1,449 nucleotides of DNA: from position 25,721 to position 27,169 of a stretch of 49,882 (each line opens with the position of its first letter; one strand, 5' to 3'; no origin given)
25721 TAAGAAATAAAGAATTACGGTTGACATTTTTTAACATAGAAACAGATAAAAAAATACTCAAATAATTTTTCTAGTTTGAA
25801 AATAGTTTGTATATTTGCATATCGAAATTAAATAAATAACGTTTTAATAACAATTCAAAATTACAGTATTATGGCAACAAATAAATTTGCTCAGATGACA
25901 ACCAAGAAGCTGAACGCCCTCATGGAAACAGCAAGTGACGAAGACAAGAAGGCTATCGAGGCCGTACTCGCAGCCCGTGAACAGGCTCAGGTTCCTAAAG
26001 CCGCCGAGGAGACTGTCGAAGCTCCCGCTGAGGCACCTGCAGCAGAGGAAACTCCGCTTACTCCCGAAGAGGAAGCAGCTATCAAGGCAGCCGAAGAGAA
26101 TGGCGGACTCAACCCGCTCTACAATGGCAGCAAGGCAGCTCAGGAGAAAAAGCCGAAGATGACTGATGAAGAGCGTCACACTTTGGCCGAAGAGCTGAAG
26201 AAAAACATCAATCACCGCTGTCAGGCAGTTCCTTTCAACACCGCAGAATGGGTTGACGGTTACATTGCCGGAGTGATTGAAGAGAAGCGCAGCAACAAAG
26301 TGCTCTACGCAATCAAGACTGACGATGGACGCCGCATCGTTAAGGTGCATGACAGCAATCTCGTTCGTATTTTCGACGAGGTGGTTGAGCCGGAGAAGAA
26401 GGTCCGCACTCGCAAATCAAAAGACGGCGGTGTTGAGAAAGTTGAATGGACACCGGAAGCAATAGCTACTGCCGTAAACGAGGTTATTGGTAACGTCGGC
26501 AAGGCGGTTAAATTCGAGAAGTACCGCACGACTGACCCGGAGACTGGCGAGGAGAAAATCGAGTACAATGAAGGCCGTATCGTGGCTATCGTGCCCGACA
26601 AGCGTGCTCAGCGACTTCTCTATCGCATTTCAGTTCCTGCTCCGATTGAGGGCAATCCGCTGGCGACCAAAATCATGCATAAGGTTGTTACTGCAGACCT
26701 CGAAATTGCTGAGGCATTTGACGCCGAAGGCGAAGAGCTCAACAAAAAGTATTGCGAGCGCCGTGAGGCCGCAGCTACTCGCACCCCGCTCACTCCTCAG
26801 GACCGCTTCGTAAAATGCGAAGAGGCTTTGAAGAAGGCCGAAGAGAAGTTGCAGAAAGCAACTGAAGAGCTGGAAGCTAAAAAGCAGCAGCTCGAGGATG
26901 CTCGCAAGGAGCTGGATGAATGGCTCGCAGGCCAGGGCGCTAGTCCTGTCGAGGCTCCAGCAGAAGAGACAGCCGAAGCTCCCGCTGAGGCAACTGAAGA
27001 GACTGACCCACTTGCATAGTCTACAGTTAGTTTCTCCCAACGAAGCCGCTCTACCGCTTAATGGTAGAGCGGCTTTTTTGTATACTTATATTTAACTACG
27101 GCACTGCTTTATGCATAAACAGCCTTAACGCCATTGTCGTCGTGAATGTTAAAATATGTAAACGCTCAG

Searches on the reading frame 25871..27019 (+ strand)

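Call 20: search_protein_families(library=pfam, proteins=[window:25871-27019:+], max_evalue=0.01)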
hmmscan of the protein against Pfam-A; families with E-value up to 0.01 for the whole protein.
window:25871-27019:+ (382 aa): 2 families
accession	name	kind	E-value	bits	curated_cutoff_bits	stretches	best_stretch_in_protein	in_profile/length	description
PF23432.1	DUF7118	-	0.00045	19.9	27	1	273-369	67-162/357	Domain of unknown function (DUF7118)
PF15136.11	UPF0449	-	0.0069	17.3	27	0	310-348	55-92/98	Uncharacterised protein family UPF0449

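Call 74: search_protein_families(library=ncbifam, proteins=[window:25871-27019:+], max_evalue=0.01)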
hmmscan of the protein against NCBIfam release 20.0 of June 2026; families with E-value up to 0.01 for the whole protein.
window:25871-27019:+ (382 aa): 2 families
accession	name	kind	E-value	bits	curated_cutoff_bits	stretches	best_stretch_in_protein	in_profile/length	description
NF047368.1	collar_FlbB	equivalog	0.0028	17.5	110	1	309-350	58-99/193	periplasmic-type flagellar collar protein FlbB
NF005606.0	PRK07352.1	equivalog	0.0084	15.9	137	1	311-348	51-88/175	F0F1 ATP synthase subunit B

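Call 80: search_protein_families(library=padloc, proteins=[window:25871-27019:+], max_evalue=0.001)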
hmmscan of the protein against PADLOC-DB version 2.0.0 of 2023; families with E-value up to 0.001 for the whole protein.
window:25871-27019:+ (382 aa): 0 families
